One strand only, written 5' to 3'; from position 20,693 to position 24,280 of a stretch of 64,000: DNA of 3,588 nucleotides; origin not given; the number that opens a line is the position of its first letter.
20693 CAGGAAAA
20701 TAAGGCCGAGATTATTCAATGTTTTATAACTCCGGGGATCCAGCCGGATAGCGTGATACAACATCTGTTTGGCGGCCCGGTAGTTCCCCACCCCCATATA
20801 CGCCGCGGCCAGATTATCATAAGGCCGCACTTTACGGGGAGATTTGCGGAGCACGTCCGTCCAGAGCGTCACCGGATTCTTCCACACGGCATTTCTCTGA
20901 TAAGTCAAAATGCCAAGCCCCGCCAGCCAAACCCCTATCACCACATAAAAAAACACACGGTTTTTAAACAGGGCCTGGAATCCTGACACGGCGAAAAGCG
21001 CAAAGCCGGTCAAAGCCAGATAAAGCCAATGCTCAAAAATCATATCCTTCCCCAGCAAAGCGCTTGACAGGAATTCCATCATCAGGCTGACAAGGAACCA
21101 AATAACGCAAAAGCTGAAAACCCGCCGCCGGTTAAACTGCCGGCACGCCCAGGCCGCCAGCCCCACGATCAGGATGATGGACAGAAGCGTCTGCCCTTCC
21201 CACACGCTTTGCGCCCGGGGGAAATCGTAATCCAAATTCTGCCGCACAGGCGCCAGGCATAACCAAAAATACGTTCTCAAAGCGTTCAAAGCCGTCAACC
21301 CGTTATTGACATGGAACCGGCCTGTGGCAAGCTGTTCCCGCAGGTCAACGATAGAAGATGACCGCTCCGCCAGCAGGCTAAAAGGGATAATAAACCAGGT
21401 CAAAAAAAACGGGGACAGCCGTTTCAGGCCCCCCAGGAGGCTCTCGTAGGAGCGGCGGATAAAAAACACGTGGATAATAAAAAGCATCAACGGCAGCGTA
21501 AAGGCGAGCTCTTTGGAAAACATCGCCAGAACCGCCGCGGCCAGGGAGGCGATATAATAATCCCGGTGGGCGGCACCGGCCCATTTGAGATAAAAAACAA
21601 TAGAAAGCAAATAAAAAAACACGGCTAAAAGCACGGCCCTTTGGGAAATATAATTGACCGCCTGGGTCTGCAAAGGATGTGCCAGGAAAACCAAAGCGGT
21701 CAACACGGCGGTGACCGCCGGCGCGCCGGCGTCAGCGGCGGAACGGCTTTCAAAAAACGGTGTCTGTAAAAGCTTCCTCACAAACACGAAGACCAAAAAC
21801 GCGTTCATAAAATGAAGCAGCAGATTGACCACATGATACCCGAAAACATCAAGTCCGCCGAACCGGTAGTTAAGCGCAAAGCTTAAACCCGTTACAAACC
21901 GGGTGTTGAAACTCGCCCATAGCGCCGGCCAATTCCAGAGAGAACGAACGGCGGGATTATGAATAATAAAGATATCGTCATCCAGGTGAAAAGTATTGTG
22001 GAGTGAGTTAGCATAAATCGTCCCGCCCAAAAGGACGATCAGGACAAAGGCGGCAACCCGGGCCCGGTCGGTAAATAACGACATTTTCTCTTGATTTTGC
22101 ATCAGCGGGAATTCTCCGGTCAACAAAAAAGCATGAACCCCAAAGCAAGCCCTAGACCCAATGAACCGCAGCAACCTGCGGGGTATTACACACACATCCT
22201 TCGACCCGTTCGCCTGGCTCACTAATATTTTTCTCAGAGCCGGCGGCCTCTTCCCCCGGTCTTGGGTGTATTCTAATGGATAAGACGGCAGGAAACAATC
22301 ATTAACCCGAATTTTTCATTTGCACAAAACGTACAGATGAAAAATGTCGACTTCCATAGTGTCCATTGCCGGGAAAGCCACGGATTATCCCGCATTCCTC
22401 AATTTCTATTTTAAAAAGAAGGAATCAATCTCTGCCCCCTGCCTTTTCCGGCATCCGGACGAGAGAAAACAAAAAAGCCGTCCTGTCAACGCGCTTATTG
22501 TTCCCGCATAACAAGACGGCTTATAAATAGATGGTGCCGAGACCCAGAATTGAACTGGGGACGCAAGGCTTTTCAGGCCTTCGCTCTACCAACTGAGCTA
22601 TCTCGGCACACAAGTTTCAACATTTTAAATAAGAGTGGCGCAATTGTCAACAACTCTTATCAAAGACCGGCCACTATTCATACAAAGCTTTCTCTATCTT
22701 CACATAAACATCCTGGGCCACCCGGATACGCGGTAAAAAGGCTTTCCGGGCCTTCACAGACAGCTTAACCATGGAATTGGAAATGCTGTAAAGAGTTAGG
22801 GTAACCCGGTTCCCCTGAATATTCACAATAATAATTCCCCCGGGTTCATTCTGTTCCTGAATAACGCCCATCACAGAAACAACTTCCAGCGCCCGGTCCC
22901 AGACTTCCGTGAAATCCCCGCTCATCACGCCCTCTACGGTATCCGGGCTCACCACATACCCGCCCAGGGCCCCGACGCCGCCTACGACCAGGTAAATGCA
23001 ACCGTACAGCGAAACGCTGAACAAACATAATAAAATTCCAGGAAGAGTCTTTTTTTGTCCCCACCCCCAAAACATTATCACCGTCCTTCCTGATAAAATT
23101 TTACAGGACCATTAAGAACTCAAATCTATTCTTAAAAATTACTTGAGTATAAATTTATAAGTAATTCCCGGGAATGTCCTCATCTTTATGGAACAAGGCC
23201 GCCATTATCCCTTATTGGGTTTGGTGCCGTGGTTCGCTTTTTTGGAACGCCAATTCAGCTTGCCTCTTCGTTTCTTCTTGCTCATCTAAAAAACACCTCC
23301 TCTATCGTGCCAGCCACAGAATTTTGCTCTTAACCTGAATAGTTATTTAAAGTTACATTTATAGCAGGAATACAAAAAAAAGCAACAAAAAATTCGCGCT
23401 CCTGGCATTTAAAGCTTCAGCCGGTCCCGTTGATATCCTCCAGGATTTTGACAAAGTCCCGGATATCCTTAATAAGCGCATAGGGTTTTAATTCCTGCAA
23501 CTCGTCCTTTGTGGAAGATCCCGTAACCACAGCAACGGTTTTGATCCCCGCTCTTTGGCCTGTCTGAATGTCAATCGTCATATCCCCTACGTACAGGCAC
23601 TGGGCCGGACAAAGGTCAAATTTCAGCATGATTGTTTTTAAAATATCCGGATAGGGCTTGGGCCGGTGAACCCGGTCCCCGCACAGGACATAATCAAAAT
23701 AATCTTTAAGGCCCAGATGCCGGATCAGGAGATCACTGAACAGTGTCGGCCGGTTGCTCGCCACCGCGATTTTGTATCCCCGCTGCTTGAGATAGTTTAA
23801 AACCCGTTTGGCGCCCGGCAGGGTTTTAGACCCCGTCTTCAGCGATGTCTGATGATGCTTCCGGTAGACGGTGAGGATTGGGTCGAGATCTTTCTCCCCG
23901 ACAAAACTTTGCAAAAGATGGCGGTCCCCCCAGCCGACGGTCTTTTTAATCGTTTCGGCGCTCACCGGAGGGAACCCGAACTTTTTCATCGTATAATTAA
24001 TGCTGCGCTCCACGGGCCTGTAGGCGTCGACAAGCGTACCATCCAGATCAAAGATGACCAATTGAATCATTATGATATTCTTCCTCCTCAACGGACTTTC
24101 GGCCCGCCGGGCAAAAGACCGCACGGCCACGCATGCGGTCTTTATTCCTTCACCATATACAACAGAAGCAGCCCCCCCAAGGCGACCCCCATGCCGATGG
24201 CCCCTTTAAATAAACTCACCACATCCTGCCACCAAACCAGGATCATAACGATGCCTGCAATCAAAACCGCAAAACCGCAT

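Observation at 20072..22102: Four paralogs of the same TMTC-like family within 64 kb (also 49181-51130)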

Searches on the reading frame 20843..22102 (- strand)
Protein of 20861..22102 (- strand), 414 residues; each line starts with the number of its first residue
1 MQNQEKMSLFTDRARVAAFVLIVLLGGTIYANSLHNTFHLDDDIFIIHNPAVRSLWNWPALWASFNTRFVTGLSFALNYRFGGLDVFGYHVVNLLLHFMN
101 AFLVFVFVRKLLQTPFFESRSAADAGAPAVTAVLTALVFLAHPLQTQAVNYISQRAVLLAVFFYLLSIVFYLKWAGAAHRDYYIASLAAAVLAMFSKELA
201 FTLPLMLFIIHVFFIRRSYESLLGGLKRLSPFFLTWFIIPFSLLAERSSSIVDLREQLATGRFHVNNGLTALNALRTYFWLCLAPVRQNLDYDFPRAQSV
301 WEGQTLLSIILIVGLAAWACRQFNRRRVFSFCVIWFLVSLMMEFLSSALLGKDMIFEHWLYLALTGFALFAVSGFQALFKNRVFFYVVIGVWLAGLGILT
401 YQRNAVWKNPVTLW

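Call 7: search_protein_families(library=pfam, proteins=[window:20861-22102:-], max_evalue=10)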
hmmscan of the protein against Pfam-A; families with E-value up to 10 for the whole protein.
seq(414 aa): 1 family
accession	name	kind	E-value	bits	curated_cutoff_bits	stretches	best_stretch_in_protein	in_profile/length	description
PF00032.22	Cytochrom_B_C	-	9.4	7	20.7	1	123-190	30-96/102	Cytochrome b(C-terminal)/b6/petD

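Call 8: search_solved_structures(query=window:20861-22102:-, max_evalue=10)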
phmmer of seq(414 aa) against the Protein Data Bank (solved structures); distinct sequences matched with E-value up to 10: 0.

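Call 9: find_homologous_proteins(query=window:20861-22102:-)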
Query seq(414 aa) (414 aa): 261 proteins with E <= 0.001 among 8000 candidates; the best 120 are listed.
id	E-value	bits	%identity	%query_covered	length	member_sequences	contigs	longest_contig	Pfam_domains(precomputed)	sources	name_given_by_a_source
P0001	4.3e-268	907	100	100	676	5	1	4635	PF25063.1,PF13431.13,PF23914.2,PF13414.13,PF13176.13,PF13428.13,PF13374.13,PF14559.13,PF13371.13,PF00515.35,PF13424.13,PF21033.5,PF13432.13,PF13181.13,PF07719.24,PF13174.13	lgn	-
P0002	3.4e-217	739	81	100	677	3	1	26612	PF13431.13,PF23914.2,PF13414.13,PF13176.13,PF13428.13,PF13374.13,PF07721.21,PF14559.13,PF13371.13,PF00515.35,PF12895.14,PF13424.13,PF21033.5,PF13432.13,PF13181.13,PF07719.24,PF13174.13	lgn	-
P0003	6.9e-200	683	75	100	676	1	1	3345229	PF25063.1,PF13431.13,PF23914.2,PF13414.13,PF13176.13,PF13428.13,PF13374.13,PF07721.21,PF14559.13,PF13371.13,PF00515.35,PF12895.14,PF13424.13,PF21033.5,PF13432.13,PF13181.13,PF07719.24,PF13174.13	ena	-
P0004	5.5e-194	663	72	100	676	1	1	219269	PF13431.13,PF23914.2,PF13414.13,PF13176.13,PF13428.13,PF13374.13,PF07721.21,PF14559.13,PF13371.13,PF00515.35,PF12895.14,PF13424.13,PF21033.5,PF13432.13,PF13181.13,PF07719.24,PF13174.13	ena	-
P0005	2.8e-160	552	62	100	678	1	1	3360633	PF25063.1,PF13431.13,PF23914.2,PF13414.13,PF13176.13,PF13428.13,PF13374.13,PF14559.13,PF13371.13,PF00515.35,PF12895.14,PF13424.13,PF21033.5,PF13432.13,PF13181.13,PF07719.24,PF13174.13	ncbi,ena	-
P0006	8.9e-94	333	43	93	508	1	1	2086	PF10442.15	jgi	-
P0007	9.0e-93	330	74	50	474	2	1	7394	PF25063.1,PF13431.13,PF23914.2,PF13414.13,PF13176.13,PF13428.13,PF13374.13,PF14559.13,PF13371.13,PF00515.35,PF12895.14,PF13424.13,PF21033.5,PF13432.13,PF13181.13,PF07719.24,PF13174.13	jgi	jgi:tetratricopeptide (TPR) repeat protein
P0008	2.1e-83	299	40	97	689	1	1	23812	PF13431.13,PF23914.2,PF13414.13,PF13176.13,PF13428.13,PF13374.13,PF14559.13,PF24575.2,PF13371.13,PF00515.35,PF12895.14,PF13424.13,PF21033.5,PF13432.13,PF13181.13,PF07719.24,PF13174.13,PF20308.5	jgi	-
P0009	2.4e-72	262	40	96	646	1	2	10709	PF13431.13,PF13414.13,PF13428.13,PF13374.13,PF14559.13,PF13371.13,PF00515.35,PF12895.14,PF13424.13,PF21033.5,PF13432.13,PF13181.13,PF07719.24,PF13174.13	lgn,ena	-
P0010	1.7e-69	253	38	96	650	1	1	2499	PF13431.13,PF13414.13,PF13428.13,PF13374.13,PF14559.13,PF13371.13,PF00515.35,PF12895.14,PF13424.13,PF21033.5,PF13432.13,PF13181.13,PF07719.24,PF13174.13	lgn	-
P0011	4.3e-69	252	37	97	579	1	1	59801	PF13431.13,PF23914.2,PF13414.13,PF13176.13,PF13428.13,PF13374.13,PF14559.13,PF13371.13,PF00515.35,PF13424.13,PF13432.13,PF13181.13,PF07719.24,PF13174.13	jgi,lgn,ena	-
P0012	4.1e-67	245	38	97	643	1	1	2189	PF25063.1,PF13431.13,PF13414.13,PF13176.13,PF13428.13,PF13374.13,PF14559.13,PF13371.13,PF00515.35,PF13424.13,PF21033.5,PF13432.13,PF13181.13,PF07719.24,PF13174.13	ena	-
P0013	1.9e-65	240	37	99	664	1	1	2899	PF13431.13,PF13414.13,PF12569.15,PF13428.13,PF13374.13,PF14559.13,PF13371.13,PF00515.35,PF13424.13,PF21033.5,PF13432.13,PF13181.13,PF07719.24,PF13174.13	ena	-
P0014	5.3e-65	238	39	95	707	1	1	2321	PF25063.1,PF13431.13,PF13414.13,PF12569.15,PF13428.13,PF14559.13,PF13371.13,PF00515.35,PF13424.13,PF21033.5,PF13432.13,PF13181.13,PF07719.24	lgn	-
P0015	8.7e-65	238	39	100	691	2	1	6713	PF25063.1,PF03704.24,PF13431.13,PF23914.2,PF13414.13,PF13176.13,PF13428.13,PF13374.13,PF07721.21,PF14559.13,PF24575.2,PF13371.13,PF00515.35,PF12895.14,PF13424.13,PF21033.5,PF13432.13,PF13429.13,PF13181.13,PF07719.24,PF13174.13,PF20308.5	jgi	jgi:tetratricopeptide (TPR) repeat protein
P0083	1.5e-48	184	35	93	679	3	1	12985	PF03704.24,PF13414.13,PF13374.13,PF07721.21,PF24575.2,PF00515.35,PF13424.13,PF13429.13,PF14561.13,PF07719.24,PF13174.13,PF13231.13,PF20308.5,PF25063.1,PF13431.13,PF23914.2,PF13176.13,PF13428.13,PF14559.13,PF13371.13,PF21033.5,PF13432.13,PF13181.13,PF10373.16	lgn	-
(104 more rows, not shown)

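Call 29: search_solved_structures(query=A4, max_evalue=10, show_alignments=2)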
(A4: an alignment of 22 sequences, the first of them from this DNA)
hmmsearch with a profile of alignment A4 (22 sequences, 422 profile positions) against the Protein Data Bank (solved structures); distinct sequences matched with E-value up to 10: 1.
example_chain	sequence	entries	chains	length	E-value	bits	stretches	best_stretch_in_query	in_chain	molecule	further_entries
6sjd_B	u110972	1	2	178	3.2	9.7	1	26-73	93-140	Probable ribonuclease ZC3H12B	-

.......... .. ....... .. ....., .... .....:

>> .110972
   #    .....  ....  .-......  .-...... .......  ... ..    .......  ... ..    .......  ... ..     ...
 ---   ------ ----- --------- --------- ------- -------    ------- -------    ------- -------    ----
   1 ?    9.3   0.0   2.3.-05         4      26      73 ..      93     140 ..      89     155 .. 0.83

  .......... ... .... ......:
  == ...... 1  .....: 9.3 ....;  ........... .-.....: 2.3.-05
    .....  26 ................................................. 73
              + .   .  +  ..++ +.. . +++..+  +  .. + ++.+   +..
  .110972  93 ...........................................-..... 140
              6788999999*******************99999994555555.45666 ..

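Call 41: predict_structure(alignment_id=A4)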
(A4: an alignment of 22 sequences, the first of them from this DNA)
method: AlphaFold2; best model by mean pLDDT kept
length: 420 residues; sequences in the alignment: 22
mean_pLDDT: 87.6   pTM: 0.90
mean pLDDT of the five models: 87.6, 87.6, 87.5, 87.1, 87.1
residues with pLDDT >= 90: 261; 70-90: 110; 50-70: 39; < 50: 10
segments of 3 or more residues with pLDDT < 50: 1-10
pLDDT, mean of each block of 10 residues (from residue 1): 36 86 97 91 91 92 89 96 95 98 97 86 69 97 93 95 98 93 98 93 96 86 90 92 67 61 82 88 81 76 92 94 91 94 80 63 96 92 94 97 91 86
secondary structure, 60 per line:
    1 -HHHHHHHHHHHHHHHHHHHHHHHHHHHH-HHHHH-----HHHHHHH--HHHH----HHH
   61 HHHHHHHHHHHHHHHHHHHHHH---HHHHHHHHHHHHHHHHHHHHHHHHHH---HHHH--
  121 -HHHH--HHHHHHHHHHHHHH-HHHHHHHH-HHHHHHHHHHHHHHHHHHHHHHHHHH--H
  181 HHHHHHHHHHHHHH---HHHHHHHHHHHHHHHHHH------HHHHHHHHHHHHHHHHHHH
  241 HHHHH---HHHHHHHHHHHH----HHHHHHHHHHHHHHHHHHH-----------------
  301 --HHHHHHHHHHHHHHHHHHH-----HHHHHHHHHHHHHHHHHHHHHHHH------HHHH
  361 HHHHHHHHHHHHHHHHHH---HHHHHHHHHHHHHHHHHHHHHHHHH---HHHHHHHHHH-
elements in order: H2-29 H31-35 H41-47 H50-53 H58-82 H86-111 H115-118 H122-125 H128-141 H143-150 H152-177 H180-194 H198-215 H222-245 H249-260 H265-283 H303-321 H327-350 H357-378 H382-406 H410-419

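Call 43: find_encoding_contigs(protein=P0005, flank=10000, max_places=3)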
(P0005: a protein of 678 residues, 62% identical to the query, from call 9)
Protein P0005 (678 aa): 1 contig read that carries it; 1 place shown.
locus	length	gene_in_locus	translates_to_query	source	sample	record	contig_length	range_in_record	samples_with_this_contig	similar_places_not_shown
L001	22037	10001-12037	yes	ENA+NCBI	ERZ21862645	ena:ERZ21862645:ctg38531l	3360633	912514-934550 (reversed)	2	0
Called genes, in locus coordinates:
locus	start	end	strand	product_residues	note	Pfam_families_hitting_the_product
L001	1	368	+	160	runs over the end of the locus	PF04008:Adenosine_kin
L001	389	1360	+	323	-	PF03279:Lip_A_acyltrans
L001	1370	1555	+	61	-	-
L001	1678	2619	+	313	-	PF01699:Na_Ca_ex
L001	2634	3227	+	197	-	PF04367:DUF502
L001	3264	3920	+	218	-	PF00702:Hydrolase, PF12710:HAD (faint), PF13344:Hydrolase_6 (faint), PF13419:HAD_2, PF13242:Hydrolase_like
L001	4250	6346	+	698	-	PF03030:H_PPase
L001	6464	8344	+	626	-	PF00209:SNF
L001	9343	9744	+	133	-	-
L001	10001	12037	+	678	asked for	PF00515:TPR_1 (weak), PF13371:TPR_9 (weak), PF13424:TPR_12 (weak), PF13431:TPR_17 (weak), PF14559:TPR_19 (weak), PF00515:TPR_1, PF07719:TPR_2, PF13424:TPR_12, +12 more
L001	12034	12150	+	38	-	-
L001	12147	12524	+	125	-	PF00072:Response_reg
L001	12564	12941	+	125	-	PF00072:Response_reg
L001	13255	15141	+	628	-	-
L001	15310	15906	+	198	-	-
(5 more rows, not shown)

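Call 44: find_encoding_contigs(protein=P0003, flank=10000, max_places=3)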
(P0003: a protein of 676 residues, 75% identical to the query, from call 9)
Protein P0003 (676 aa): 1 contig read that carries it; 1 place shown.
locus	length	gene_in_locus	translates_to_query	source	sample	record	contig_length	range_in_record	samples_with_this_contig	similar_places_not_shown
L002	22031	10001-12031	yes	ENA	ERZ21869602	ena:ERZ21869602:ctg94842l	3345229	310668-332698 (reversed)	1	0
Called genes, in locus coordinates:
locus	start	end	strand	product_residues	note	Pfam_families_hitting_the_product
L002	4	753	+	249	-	PF00072:Response_reg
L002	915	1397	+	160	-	PF04008:Adenosine_kin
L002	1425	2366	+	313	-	PF03279:Lip_A_acyltrans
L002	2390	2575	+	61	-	-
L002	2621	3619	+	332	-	PF01699:Na_Ca_ex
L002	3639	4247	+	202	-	PF04367:DUF502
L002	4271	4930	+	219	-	PF00702:Hydrolase, PF08282:Hydrolase_3 (faint), PF12710:HAD (weak), PF13344:Hydrolase_6 (faint), PF13419:HAD_2, PF13242:Hydrolase_like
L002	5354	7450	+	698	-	PF03030:H_PPase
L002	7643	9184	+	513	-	PF00209:SNF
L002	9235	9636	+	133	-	-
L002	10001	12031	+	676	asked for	PF13424:TPR_12 (weak), PF13431:TPR_17 (weak), PF13432:TPR_16 (weak), PF14559:TPR_19, PF07719:TPR_2 (weak), PF13424:TPR_12 (weak), PF13414:TPR_11 (weak), PF14559:TPR_19, +13 more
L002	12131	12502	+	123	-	PF00072:Response_reg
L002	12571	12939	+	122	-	PF00072:Response_reg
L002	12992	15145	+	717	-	-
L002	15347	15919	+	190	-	PF07813:LTXXQ (weak)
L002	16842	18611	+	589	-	PF13231:PMT_2, PF13424:TPR_12 (faint), PF13432:TPR_16 (faint), PF07719:TPR_2 (faint), PF13181:TPR_8 (faint), PF13428:TPR_14 (faint), PF14559:TPR_19 (weak)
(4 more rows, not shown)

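Call 50: search_protein_families(library=pfam, alignment_id=A4, max_evalue=1)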
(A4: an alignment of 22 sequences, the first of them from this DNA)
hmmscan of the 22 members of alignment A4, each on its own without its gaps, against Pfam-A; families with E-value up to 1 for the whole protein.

A. member 1, seq(420 aa): 0 families

B. families by the number of members that match (of 22 scanned): 12 families
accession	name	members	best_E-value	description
PF14264.12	Glucos_trans_II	1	6.4e-06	Glucosyl transferase GtrII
PF25114.1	AtTam38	1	0.011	AtTam38 family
PF19885.4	DUF6358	1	0.021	Family of unknown function (DUF6358)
PF20389.3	DUF6684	1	0.035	Family of unknown function (DUF6684)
PF15117.11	UPF0697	1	0.057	Uncharacterised protein family UPF0697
PF19942.4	DUF6404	1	0.068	Family of unknown function (DUF6404)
PF06169.17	DUF982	1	0.17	Protein of unknown function (DUF982)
PF20794.3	bPH_7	1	0.23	Bacterial PH domain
PF03030.21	H_PPase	1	0.26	Inorganic H+ pyrophosphatase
PF19105.5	DUF5792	1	0.27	Family of unknown function (DUF5792)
PF13800.11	Sigma_reg_N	1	0.45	Sigma factor regulator N-terminal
PF08592.16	Anthrone_oxy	1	0.81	Anthrone oxygenase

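Call 86: search_protein_representatives(alignment_id=A4)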
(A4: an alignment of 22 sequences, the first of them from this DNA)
Query: 22 sequences, 422 profile positions. Proteins with E-value up to 0.001 (for the whole library): 123179; up to 1e-10: 96515; up to 1e-30: 53139. The best 150 are listed.
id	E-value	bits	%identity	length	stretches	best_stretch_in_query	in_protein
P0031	7.3e-153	525.7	-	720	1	8-422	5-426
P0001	3.1e-150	517.1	-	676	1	6-422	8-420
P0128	6.4e-148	509.4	-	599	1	12-422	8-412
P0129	9.3e-148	508.9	-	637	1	15-421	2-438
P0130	2.7e-147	507.4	-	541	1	12-422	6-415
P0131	8.9e-147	505.7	-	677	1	11-422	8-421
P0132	2.7e-146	504.1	-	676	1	7-422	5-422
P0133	3.1e-146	503.9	-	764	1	18-422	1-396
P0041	3.5e-145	500.4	-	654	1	12-422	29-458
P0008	6.1e-145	499.6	-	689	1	7-422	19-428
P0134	1.3e-143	495.2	-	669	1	16-422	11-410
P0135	1.3e-143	495.2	-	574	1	18-422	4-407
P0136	1.6e-143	495.0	-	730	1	9-422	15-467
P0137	2.2e-143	494.5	-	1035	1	9-422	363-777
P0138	2.3e-143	494.5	-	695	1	10-422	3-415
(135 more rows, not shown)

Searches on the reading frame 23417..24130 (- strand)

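Call 62: search_protein_families(library=pfam, proteins=[window:23417-24130:-], max_evalue=0.001)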
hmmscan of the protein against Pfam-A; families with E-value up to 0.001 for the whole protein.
window:23417-24130:- (237 aa): 7 families
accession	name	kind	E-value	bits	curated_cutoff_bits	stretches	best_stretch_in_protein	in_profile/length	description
PF13419.12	HAD_2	-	1.1e-43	149.9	23.8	1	25-201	1-178/178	Haloacid dehalogenase-like hydrolase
PF00702.32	Hydrolase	-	1.1e-31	111.1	26.4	1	22-195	1-191/191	haloacid dehalogenase-like hydrolase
PF13242.12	Hydrolase_like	-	3.6e-12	46.5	22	1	157-225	3-74/75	HAD-hyrolase-like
PF12710.13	HAD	-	7e-07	30.3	27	1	25-151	1-130/189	haloacid dehalogenase-like hydrolase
PF08282.18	Hydrolase_3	-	2.8e-06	27.7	20.9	0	97-144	10-57/255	haloacid dehalogenase-like hydrolase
PF13344.12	Hydrolase_6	-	4.5e-06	27.1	27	0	97-130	9-42/101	Haloacid dehalogenase-like hydrolase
PF03767.20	Acid_phosphat_B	-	0.00094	19.2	27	0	98-128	116-146/230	HAD superfamily, subfamily IIIB (Acid phosphatase)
